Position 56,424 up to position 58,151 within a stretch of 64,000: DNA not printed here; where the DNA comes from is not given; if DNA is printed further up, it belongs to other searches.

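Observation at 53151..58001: Complete HoxEFUYH-like (group 3d-type) bidirectional [NiFe] hydrogenase in an archaeal genomic context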

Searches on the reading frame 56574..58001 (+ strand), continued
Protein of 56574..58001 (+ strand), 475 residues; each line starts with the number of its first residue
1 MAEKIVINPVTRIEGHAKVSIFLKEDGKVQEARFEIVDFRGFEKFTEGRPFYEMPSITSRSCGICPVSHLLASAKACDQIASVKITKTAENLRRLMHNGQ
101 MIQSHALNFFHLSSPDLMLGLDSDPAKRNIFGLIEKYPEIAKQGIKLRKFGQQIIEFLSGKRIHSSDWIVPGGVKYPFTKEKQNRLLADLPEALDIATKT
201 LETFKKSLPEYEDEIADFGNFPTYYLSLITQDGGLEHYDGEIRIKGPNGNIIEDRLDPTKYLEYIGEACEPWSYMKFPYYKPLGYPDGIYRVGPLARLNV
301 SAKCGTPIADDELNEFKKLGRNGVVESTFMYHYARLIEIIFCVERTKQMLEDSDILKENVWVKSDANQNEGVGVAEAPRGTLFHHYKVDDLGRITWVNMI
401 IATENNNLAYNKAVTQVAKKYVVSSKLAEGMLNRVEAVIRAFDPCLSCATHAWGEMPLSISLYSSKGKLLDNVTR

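Call 40: search_dna_similar(query=window:56574-58001:+, collection=plasmids, mode=protein, max_rows=40, max_evalue=1e-20)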
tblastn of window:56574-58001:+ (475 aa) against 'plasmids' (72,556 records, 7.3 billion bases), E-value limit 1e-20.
Records with a match: 16; places in all: 16; records where one place covers at least 80% of the query: 16.
Best place of each record, by identity: <60% 16.
By first word of the organism name: Rhodococcus 6; Acaryochloris 3; Cupriavidus 3; Clostridium 3; Lichenicola 1.
By predicted mobility (MOB-suite, as given by PLSDB): non-mobilizable 11; conjugative 4; mobilizable 1.
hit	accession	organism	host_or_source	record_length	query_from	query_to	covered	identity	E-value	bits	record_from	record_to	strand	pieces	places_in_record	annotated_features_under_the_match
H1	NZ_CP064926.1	Acaryochloris marina S15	cell culture,surface of Pikea pinnata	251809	1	475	100%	56.0%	3e-179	564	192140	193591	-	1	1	Ni/Fe hydrogenase subunit alpha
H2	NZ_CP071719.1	Acaryochloris sp. 'Moss Beach'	culture,intertidal zone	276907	1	475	100%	56.0%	3e-179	564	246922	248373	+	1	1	Ni/Fe hydrogenase subunit alpha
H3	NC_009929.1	Acaryochloris marina MBIC11017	-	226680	1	475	100%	56.0%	3e-178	561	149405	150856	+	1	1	Ni/Fe hydrogenase subunit alpha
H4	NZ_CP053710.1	Lichenicola cladoniae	Cladonia borealis,cell culture,lichen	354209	4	470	98%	48.1%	3e-145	466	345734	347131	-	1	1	Ni/Fe hydrogenase subunit alpha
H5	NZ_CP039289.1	Cupriavidus necator H16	single cell,sludge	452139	1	475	100%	41.4%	5e-124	405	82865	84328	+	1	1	hoxH: bidirectional NAD-reducing hydrogenase subunit HoxH | hydrogenase maturation protease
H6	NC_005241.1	Cupriavidus necator H16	-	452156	1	475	100%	41.4%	5e-124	405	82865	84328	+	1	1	hoxH: bidirectional NAD-reducing hydrogenase subunit HoxH | hydrogenase maturation protease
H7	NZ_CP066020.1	Cupriavidus necator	-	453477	1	475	100%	41.4%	5e-124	405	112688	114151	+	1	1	hoxH: bidirectional NAD-reducing hydrogenase subunit HoxH | hydrogenase maturation protease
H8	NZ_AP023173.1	Rhodococcus qingshengii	-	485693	4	451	94%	28.1%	3e-40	162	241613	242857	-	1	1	Ni/Fe hydrogenase subunit alpha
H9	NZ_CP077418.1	Rhodococcus qingshengii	pure culture,oil-contaminated water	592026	4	451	94%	28.1%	1e-39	160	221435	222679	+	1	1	Ni/Fe hydrogenase subunit alpha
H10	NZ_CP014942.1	Rhodococcus sp. BH4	cell culture,sludge of membrane ...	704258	4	451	94%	27.8%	3e-39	159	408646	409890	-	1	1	Ni/Fe hydrogenase subunit alpha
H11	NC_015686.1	Clostridium acetobutylicum DSM 1731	-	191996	1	451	95%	26.4%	3e-22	107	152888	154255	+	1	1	nickel-dependent hydrogenase large subunit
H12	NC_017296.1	Clostridium acetobutylicum EA 2018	-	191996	1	451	95%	26.4%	3e-22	107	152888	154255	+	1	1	nickel-dependent hydrogenase large subunit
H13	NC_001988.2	Clostridium acetobutylicum ATCC 824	-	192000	1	451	95%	26.4%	3e-22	107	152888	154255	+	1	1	nickel-dependent hydrogenase large subunit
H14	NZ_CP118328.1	Rhodococcus sp. DK17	pure culture,crude oil-contaminated soil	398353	2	409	86%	27.1%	5e-26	119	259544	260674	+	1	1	nickel-dependent hydrogenase large subunit | oxidoreductase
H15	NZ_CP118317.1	Rhodococcus sp. DK180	pure culture,crude oil-contaminated soil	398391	2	409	86%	27.1%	5e-26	119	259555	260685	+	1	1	nickel-dependent hydrogenase large subunit | oxidoreductase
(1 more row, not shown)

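Call 41: search_solved_structures(query=window:56574-58001:+, max_evalue=1e-90, show_alignments=5)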
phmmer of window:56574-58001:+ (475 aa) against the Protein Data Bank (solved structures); distinct sequences matched with E-value up to 1e-90: 5.
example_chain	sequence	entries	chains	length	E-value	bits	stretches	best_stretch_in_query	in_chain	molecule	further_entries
7t2r_D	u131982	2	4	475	9e-168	562.2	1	4-475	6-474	NiFe hydrogenase large subunit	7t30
5xf9_D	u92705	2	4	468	3.9e-135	454.6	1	3-451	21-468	NAD-reducing hydrogenase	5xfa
5odc_F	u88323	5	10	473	8e-121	407.4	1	4-471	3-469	Methyl-viologen reducing hydrogenase subunit A | Methyl-viologen reducing hydrogenase, subunit A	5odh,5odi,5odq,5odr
9sw2_F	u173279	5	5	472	1.2e-106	360.7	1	4-471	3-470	F420-non-reducing hydrogenase subunit A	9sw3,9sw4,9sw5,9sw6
9sfi_g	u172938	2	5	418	4.8e-102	345.5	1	4-419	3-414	Coenzyme F420-reducing hydrogenase, alpha subunit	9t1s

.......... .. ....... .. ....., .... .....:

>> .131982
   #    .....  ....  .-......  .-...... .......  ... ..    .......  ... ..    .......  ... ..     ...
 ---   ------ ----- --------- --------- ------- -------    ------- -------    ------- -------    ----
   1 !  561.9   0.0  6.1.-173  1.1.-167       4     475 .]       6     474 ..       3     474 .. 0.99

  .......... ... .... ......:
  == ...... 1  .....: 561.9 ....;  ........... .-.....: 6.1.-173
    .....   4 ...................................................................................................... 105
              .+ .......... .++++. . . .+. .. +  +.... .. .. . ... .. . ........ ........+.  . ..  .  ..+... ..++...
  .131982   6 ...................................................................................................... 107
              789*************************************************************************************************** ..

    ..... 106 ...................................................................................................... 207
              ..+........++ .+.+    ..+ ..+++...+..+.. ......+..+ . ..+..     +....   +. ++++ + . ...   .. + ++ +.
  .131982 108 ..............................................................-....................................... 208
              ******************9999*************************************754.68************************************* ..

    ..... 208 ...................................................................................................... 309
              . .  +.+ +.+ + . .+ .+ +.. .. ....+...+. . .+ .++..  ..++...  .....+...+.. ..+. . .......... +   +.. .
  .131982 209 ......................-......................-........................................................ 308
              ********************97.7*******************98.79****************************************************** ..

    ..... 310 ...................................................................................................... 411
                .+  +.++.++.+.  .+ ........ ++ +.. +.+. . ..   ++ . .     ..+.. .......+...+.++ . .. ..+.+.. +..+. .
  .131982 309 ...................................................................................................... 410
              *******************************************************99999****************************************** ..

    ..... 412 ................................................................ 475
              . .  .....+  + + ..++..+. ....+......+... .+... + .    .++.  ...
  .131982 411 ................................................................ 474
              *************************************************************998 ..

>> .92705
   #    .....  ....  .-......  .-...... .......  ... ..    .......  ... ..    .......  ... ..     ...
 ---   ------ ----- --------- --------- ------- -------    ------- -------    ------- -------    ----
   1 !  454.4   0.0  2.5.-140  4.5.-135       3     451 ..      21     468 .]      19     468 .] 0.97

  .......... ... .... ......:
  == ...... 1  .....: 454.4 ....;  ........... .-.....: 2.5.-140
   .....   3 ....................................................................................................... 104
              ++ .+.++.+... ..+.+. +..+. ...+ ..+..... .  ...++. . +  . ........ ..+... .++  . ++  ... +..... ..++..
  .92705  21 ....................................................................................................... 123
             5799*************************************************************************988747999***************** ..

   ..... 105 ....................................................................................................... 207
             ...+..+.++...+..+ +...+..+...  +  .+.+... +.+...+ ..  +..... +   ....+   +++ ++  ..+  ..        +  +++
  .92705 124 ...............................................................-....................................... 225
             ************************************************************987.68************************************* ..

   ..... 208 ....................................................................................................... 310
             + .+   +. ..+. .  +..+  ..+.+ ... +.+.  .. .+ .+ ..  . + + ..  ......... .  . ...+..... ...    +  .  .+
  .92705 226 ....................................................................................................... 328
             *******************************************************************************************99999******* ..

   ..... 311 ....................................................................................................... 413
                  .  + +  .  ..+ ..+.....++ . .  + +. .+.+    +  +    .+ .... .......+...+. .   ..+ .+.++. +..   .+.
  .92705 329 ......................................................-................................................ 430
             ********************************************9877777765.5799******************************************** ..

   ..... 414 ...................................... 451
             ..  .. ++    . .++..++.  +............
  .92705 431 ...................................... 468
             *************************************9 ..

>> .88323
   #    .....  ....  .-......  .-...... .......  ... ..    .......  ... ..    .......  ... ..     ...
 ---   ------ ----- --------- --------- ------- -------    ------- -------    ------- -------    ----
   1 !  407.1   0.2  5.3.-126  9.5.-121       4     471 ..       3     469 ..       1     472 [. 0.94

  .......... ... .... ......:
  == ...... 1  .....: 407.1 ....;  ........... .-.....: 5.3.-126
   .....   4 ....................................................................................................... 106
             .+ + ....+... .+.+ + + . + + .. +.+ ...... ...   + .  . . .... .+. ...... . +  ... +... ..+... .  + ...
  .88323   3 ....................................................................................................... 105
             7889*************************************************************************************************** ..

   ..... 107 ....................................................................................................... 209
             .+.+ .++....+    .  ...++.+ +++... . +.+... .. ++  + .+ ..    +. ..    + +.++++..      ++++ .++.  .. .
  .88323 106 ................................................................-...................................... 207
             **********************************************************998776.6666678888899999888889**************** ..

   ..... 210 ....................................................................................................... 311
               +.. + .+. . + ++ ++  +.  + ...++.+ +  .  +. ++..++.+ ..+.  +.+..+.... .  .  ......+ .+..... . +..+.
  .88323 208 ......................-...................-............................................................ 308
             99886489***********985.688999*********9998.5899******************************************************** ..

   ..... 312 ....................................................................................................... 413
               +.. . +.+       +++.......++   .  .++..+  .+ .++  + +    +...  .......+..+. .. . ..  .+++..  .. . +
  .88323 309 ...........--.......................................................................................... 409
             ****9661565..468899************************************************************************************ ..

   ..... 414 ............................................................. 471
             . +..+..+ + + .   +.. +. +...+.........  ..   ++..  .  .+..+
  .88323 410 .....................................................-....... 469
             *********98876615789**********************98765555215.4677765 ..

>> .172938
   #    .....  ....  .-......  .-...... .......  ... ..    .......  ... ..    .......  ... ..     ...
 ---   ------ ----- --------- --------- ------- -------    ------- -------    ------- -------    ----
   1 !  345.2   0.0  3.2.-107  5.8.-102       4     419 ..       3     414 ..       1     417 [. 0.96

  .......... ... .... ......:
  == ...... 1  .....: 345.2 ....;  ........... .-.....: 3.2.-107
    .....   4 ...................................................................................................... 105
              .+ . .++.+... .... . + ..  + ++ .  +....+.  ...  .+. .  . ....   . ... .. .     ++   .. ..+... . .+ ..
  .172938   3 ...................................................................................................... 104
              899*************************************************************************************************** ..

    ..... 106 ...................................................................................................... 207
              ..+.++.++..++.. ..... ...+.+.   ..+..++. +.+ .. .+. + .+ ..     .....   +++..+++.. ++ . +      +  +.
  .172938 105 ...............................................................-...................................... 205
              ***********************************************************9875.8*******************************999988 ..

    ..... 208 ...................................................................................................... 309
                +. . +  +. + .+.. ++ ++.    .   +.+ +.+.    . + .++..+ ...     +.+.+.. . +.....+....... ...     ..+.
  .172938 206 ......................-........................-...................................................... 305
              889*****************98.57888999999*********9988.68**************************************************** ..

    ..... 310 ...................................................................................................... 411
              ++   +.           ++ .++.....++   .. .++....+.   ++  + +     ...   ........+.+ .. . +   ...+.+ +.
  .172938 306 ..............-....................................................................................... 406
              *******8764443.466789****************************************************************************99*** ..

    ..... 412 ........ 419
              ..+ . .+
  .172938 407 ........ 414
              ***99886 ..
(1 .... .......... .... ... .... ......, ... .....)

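Call 42: get_annotated_region(hit=H3, flank=9000)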
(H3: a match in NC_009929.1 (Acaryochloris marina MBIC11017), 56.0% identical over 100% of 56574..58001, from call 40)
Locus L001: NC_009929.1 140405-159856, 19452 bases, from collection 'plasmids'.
description: Acaryochloris marina MBIC11017 plasmid pREB4, complete sequence
organism: Acaryochloris marina MBIC11017 (NCBI taxid 329726)
taxonomy: Bacteria; Cyanobacteriota; Cyanophyceae; Acaryochloridales; Acaryochloridaceae; Acaryochloris; Acaryochloris marina; Acaryochloris marina MBIC11017
host: -; source: -; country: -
typing (MOB-suite, as given by PLSDB): conjugative; relaxase MOBF; mating-pair formation MPF_T
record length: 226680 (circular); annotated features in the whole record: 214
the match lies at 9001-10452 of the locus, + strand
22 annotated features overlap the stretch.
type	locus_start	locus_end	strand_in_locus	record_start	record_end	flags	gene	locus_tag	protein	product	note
CDS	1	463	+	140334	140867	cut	hoxE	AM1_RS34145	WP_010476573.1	bidirectional hydrogenase complex protein HoxE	-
CDS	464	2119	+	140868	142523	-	nuoF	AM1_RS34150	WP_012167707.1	NADH-quinone oxidoreductase subunit NuoF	-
CDS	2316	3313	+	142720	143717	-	-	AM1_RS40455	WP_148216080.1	IS1 family transposase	-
CDS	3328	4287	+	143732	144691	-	-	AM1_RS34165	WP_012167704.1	amino acid ABC transporter substrate-binding protein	-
CDS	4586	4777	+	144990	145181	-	-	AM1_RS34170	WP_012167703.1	hypothetical protein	-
CDS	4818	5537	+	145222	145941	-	hoxU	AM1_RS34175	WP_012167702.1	bidirectional hydrogenase complex protein HoxU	-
CDS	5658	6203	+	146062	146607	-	-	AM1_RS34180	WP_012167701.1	oxidoreductase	-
CDS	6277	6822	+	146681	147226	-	-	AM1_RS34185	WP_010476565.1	CBS domain-containing protein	-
CDS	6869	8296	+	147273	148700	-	-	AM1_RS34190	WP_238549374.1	polymer-forming cytoskeletal protein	-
CDS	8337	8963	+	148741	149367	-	-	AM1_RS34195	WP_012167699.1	CP12 domain-containing protein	-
CDS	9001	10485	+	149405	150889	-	-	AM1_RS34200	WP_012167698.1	Ni/Fe hydrogenase subunit alpha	-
CDS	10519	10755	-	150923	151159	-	-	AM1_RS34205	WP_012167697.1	HypC/HybG/HupF family hydrogenase formation chaperone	-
CDS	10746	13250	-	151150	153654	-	hypF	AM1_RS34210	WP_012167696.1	carbamoyltransferase HypF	GO:0036211 - protein modification process [Evidence IEA]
CDS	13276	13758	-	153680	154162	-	-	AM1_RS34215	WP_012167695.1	adenosine-specific kinase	-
CDS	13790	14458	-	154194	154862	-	-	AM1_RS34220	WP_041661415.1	DUF1614 domain-containing protein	-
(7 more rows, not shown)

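Call 43: get_annotated_region(hit=H6, flank=6000)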
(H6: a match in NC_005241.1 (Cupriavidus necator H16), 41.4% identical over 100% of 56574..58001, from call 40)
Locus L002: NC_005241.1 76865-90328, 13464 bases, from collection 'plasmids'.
description: Cupriavidus necator H16 megaplasmid pHG1, complete sequence
organism: Cupriavidus necator H16 (NCBI taxid 381666)
taxonomy: Bacteria; Pseudomonadota; Betaproteobacteria; Burkholderiales; Burkholderiaceae; Cupriavidus; Cupriavidus necator; Cupriavidus necator H16
host: -; source: -; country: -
typing (MOB-suite, as given by PLSDB): conjugative; replicon rep_cluster_120; relaxase MOBH,MOBP; mating-pair formation MPF_T
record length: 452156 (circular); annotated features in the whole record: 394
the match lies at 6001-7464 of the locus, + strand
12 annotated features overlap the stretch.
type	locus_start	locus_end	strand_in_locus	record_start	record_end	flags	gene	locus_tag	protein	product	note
CDS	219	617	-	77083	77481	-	-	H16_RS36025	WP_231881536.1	tyrosine-type recombinase/integrase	GO:0015074 - DNA integration [Evidence IEA]; GO:0006310 - DNA recombination [Evidence IEA]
CDS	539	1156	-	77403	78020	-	-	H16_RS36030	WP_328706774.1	tyrosine-type recombinase/integrase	GO:0015074 - DNA integration [Evidence IEA]; GO:0006310 - DNA recombination [Evidence IEA]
CDS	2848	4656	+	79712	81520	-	hoxF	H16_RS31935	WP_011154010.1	bidirectional NAD-reducing hydrogenase diaphorase subunit HoxF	-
CDS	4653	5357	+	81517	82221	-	hoxU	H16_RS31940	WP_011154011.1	bidirectional NAD-reducing hydrogenase diaphorase subunit HoxU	-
CDS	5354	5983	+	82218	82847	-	-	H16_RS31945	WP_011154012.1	NADP oxidoreductase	-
CDS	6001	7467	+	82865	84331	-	hoxH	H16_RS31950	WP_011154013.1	bidirectional NAD-reducing hydrogenase subunit HoxH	-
CDS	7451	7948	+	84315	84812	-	-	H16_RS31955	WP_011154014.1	hydrogenase maturation protease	-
CDS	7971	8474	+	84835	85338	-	-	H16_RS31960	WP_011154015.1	cyclic nucleotide-binding domain-containing protein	-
CDS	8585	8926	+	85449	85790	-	hypA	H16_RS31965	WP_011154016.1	hydrogenase maturation nickel metallochaperone HypA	GO:0036211 - protein modification process [Evidence IEA]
CDS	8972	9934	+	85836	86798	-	hypB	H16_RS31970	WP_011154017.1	hydrogenase nickel incorporation protein HypB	GO:0051604 - protein maturation [Evidence IEA]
CDS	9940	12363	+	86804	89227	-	hypF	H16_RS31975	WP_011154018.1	carbamoyltransferase HypF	GO:0036211 - protein modification process [Evidence IEA]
CDS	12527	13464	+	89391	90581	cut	-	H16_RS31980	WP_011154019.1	hypothetical protein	-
